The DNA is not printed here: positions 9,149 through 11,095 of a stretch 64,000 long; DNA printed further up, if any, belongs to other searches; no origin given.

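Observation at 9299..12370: Candidate 2-oxoglutarate decarboxylase / succinic semialdehyde dehydrogenase shunt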

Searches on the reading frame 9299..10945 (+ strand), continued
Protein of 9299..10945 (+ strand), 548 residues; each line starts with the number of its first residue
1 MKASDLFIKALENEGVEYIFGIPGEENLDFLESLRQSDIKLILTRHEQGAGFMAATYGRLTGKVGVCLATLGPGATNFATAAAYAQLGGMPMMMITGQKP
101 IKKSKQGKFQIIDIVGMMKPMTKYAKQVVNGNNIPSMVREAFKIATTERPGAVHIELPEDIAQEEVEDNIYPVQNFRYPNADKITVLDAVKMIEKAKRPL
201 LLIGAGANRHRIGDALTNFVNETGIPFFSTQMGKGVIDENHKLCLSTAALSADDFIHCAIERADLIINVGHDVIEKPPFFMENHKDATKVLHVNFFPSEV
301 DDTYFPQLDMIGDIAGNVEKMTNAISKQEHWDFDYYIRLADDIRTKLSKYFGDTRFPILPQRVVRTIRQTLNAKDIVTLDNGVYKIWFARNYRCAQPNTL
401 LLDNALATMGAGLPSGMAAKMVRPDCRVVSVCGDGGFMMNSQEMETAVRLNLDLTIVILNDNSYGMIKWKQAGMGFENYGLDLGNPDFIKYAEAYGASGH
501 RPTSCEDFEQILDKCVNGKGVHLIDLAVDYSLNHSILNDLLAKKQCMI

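Call 38: list_cluster_members(proteins=[P0121, P0122, P0123, P0125, P0126, P0127, P0129, P0130, P0132, P0134])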
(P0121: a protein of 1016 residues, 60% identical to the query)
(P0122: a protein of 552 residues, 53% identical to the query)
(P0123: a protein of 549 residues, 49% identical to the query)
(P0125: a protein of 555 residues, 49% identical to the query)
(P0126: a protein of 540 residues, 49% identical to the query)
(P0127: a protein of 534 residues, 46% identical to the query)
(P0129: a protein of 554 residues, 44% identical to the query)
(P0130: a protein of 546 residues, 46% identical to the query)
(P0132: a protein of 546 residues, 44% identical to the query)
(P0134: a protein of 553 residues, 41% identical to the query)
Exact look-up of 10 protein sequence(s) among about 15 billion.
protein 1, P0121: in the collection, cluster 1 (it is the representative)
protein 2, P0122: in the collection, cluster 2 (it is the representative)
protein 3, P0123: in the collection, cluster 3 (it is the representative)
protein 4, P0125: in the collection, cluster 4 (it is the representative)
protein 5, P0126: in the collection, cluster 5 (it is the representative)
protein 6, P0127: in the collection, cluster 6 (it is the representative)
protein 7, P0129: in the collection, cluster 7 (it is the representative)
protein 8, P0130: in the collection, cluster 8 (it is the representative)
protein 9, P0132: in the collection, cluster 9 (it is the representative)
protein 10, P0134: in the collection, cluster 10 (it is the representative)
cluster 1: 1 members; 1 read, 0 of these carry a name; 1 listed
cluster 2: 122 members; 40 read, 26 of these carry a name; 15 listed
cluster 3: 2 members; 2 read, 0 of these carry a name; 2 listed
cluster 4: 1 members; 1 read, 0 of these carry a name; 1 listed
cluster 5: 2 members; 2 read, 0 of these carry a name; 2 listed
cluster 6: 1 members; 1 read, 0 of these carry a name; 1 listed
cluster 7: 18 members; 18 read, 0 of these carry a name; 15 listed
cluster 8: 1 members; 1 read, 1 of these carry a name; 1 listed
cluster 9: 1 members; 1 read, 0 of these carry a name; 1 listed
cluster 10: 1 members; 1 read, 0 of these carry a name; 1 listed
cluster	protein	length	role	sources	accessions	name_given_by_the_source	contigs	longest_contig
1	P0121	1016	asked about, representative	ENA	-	-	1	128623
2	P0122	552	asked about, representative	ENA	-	-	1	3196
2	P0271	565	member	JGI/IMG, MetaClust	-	acetolactate synthase-1/2/3 large subunit | \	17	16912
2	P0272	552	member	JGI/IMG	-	acetolactate synthase I/II/III large subunit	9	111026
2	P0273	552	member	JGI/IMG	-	acetolactate synthase-1/2/3 large subunit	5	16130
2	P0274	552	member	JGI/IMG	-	acetolactate synthase-1/2/3 large subunit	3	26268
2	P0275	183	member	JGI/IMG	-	acetolactate synthase I/II/III large subunit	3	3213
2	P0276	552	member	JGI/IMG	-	acetolactate synthase I/II/III large subunit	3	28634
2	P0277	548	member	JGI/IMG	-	acetolactate synthase I/II/III large subunit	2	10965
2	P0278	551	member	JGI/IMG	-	acetolactate synthase-1/2/3 large subunit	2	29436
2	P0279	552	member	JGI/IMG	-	acetolactate synthase-1/2/3 large subunit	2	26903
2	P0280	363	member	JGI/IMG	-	acetolactate synthase-1/2/3 large subunit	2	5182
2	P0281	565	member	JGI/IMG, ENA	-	acetolactate synthase I/II/III large subunit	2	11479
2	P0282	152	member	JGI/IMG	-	acetolactate synthase I/II/III large subunit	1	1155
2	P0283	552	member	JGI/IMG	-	acetolactate synthase I/II/III large subunit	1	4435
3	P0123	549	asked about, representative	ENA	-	-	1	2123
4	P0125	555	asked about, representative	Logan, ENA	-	-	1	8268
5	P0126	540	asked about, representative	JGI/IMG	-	-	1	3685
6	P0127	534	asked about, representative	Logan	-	-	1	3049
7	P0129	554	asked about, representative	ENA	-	-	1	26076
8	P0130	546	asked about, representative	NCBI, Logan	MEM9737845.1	MAG: acetolactate synthase large subunit [Bacteroidota bacterium]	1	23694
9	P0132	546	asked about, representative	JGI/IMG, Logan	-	-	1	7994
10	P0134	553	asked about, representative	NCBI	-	-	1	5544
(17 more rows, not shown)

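Call 48: search_protein_families(library=ncbifam, proteins=[P0122, P0129, P0168, P0121], max_evalue=1e-100)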
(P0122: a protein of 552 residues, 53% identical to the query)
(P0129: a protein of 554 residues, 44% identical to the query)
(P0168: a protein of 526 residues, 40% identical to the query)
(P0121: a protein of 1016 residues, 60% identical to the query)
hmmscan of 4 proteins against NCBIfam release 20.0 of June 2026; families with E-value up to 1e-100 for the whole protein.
P0122 (552 aa): 4 families
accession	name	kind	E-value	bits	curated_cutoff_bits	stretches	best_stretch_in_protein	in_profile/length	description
NF006187.0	PRK08322.1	equivalog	1.1e-241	803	509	1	2-546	2-546/548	acetolactate synthase large subunit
NF006378.0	PRK08617.1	equivalog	1.7e-125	419.5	510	1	2-536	8-546/556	acetolactate synthase AlsS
TIGR02418.1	acolac_catab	equivalog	1.2e-114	383.7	551.1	1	4-535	1-536/539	acetolactate synthase AlsS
NF006052.0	PRK08199.1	subfamily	3.4e-108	362.4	539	1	2-530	8-539/559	thiamine pyrophosphate protein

P0129 (554 aa): 3 families
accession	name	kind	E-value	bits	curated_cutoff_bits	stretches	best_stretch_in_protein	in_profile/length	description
NF006187.0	PRK08322.1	equivalog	7.2e-186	618.8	509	1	1-548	2-546/548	acetolactate synthase large subunit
NF006378.0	PRK08617.1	equivalog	2.1e-117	392.8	510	1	3-544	10-551/556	acetolactate synthase AlsS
TIGR02418.1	acolac_catab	equivalog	1.2e-104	350.7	551.1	1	4-540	2-538/539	acetolactate synthase AlsS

P0168 (526 aa): 5 families
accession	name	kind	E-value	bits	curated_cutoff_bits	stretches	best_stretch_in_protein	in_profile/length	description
NF006187.0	PRK08322.1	equivalog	4.8e-176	586.4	509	1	3-522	19-541/548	acetolactate synthase large subunit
NF006378.0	PRK08617.1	equivalog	1.9e-135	452.4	510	1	2-523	24-551/556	acetolactate synthase AlsS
TIGR02418.1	acolac_catab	equivalog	1.8e-125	419.5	551.1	1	2-519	15-538/539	acetolactate synthase AlsS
NF006052.0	PRK08199.1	subfamily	1.4e-102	343.8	539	1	2-513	24-540/559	thiamine pyrophosphate protein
TIGR00118.1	acolac_lg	equivalog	2.5e-101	339.9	538.35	1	3-515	18-539/557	biosynthetic-type acetolactate synthase large subunit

P0121 (1016 aa): 8 families
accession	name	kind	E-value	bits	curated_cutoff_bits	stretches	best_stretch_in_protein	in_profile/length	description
NF006187.0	PRK08322.1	equivalog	5e-262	870.2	509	1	1-543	2-547/548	acetolactate synthase large subunit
NF006378.0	PRK08617.1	equivalog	8.7e-139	463.4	510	1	2-539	9-552/556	acetolactate synthase AlsS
TIGR02418.1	acolac_catab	equivalog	4.4e-126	421.5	551.1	1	4-534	2-538/539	acetolactate synthase AlsS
TIGR00118.1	acolac_lg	equivalog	4.4e-113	378.7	538.35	1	1-530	1-539/557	biosynthetic-type acetolactate synthase large subunit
NF006052.0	PRK08199.1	subfamily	2.3e-111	372.8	539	1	3-530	10-542/559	thiamine pyrophosphate protein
NF040648.1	lactal_redase_Meth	equivalog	2.5e-107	359.8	650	1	555-1010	12-462/463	lactaldehyde dehydrogenase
NF004919.0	PRK06276.1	equivalog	5.3e-106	355.2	866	1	1-560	1-576/582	acetolactate synthase large subunit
NF006524.0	PRK08978.1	equivalog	4e-104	348.9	738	1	1-530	1-529/548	acetolactate synthase 2 catalytic subunit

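Call 55: find_related_loci(query=A1, collection=genome_contigs, flank=6000)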
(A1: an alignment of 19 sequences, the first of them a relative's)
Query A1 (549 aa) in genome_contigs; peptide patterns used: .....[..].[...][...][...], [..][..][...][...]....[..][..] (x = any residue, [..] = any of these).
584 stretches matched a pattern (row limit reached: there are more); 576 encode a relative of the query (tblastn E <= 1e-3); the best 80 are kept; 80 distinct loci.
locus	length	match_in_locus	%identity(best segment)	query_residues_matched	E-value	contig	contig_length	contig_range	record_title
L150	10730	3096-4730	68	1-549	0e+0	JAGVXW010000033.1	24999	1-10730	Candidatus Woesearchaeota archaeon isolate RIFCSPLOWO2_01_FULL_53_31 rifcsplowo2_01_scaffold_8062, whole genome shotgun 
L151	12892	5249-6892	66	2-549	0e+0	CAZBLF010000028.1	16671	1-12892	MAG TPA_asm: uncultured Methanosarcinales archaeon isolate binchicken_co48_399 genome assembly, contig: NODE_5513_length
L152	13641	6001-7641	66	1-547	0e+0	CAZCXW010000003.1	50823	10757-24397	MAG TPA_asm: uncultured Methanosarcinales archaeon isolate binchicken_co38_1374 genome assembly, contig: NODE_1496_lengt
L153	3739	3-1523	66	47-549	0e+0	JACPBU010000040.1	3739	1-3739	MAG: Candidatus Woesearchaeota archaeon isolate NC_groundwater_265_Ag_S-0.2um_45_7 S5_GD2017_2_S2_scaffold_20401, whole 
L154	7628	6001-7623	56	1-547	0e+0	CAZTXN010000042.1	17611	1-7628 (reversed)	MAG TPA_asm: uncultured Nitrospiraceae bacterium isolate SRP257756_co1_120 genome assembly, contig: NODE_2715_length_176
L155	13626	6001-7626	56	1-547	0e+0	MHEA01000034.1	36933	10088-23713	MAG: Nitrospirae bacterium GWC2_57_9 gwc2_scaffold_1287, whole genome shotgun sequence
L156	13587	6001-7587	55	1-534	0e+0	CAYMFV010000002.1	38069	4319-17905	MAG TPA_asm: uncultured Planctomycetales bacterium isolate binchicken_co172_206 genome assembly, contig: NODE_680_length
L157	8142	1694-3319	55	1-547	0e+0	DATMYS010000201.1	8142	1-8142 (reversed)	MAG TPA_asm: Methanosarcina sp. isolate SMAG_U13154 k141_77924, whole genome shotgun sequence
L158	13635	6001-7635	53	1-549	0e+0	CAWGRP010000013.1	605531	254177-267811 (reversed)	MAG: uncultured delta proteobacterium isolate MFD06435.bin.1.188 genome assembly, contig: contig_22729, whole genome sho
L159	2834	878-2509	52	1-549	0e+0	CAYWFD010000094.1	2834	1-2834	MAG TPA_asm: uncultured Gammaproteobacteria bacterium isolate binchicken_co326_112 genome assembly, contig: NODE_25173_l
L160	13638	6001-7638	52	1-549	0e+0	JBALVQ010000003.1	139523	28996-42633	MAG: Amphritea sp. isolate 5NakV-12 NODE_81_length_139523_cov_11.706219, whole genome shotgun sequence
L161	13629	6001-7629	51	4-547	0e+0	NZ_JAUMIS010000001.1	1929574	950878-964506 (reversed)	Marinobacter suaedae strain chi1 contig1, whole genome shotgun sequence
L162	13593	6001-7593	53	1-534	0e+0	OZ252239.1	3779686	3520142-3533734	MAG: bacterium isolate 864b4b2c-5474-447e-aa23-773c98dba934 genome assembly, chromosome: 1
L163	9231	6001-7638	52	1-549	0e+0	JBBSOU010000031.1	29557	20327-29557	MAG: Lysobacterales bacterium isolate LS6_sbin.39 LS6_sbin.39_K_619592_L_29557_cov_26.0875, whole genome shotgun sequenc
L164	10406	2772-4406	50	1-547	0e+0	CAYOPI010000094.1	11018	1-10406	MAG TPA_asm: uncultured Opitutales bacterium isolate SRP128890_co1_260 genome assembly, contig: NODE_8728_length_11018_c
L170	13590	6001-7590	51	2-534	0e+0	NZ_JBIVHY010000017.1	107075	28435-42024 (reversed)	Pseudomonas sp. NPDC089408 NPDC089408_164_C10.ctg-0017, whole genome shotgun sequence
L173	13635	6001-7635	50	1-547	1e-180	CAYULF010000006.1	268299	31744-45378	MAG TPA_asm: uncultured Hyphomicrobiales bacterium isolate SRP334346_co1_107 genome assembly, contig: NODE_47_length_268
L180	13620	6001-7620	50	2-544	6e-180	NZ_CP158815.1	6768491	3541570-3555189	Pseudomonas putida strain PSE9 chromosome, complete genome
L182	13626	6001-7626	50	1-542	4e-180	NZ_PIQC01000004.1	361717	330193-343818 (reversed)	Idiomarina ramblicola strain R22 contig4, whole genome shotgun sequence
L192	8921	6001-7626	50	4-546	2e-178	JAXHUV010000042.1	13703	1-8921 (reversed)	MAG: Pseudomonadota bacterium isolate MAG60_tar_biofilm MAG60_42, whole genome shotgun sequence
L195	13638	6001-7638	51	1-549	0e+0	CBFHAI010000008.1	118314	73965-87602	MAG TPA_asm: uncultured Chiayiivirga sp. isolate SRR29654716_binner13_Refined_29 genome assembly, contig: ERZ27252549.18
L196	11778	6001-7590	51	2-534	6e-178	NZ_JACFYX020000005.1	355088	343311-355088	Pseudomonas chaetocerotis strain 536 5, whole genome shotgun sequence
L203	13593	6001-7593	51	1-534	1e-177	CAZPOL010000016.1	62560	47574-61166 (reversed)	MAG TPA_asm: uncultured Pirellulaceae bacterium isolate SRP114822_co2_8 genome assembly, contig: NODE_370_length_62560_c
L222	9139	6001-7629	49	1-546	5e-176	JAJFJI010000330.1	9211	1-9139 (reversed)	MAG: Nitrosomonas sp. isolate OFTM215 OFTM215_329, whole genome shotgun sequence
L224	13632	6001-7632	49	1-547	4e-176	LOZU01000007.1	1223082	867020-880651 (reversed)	Burkholderia pyrrocinia strain MSMB1755 MSMB1755_105, whole genome shotgun sequence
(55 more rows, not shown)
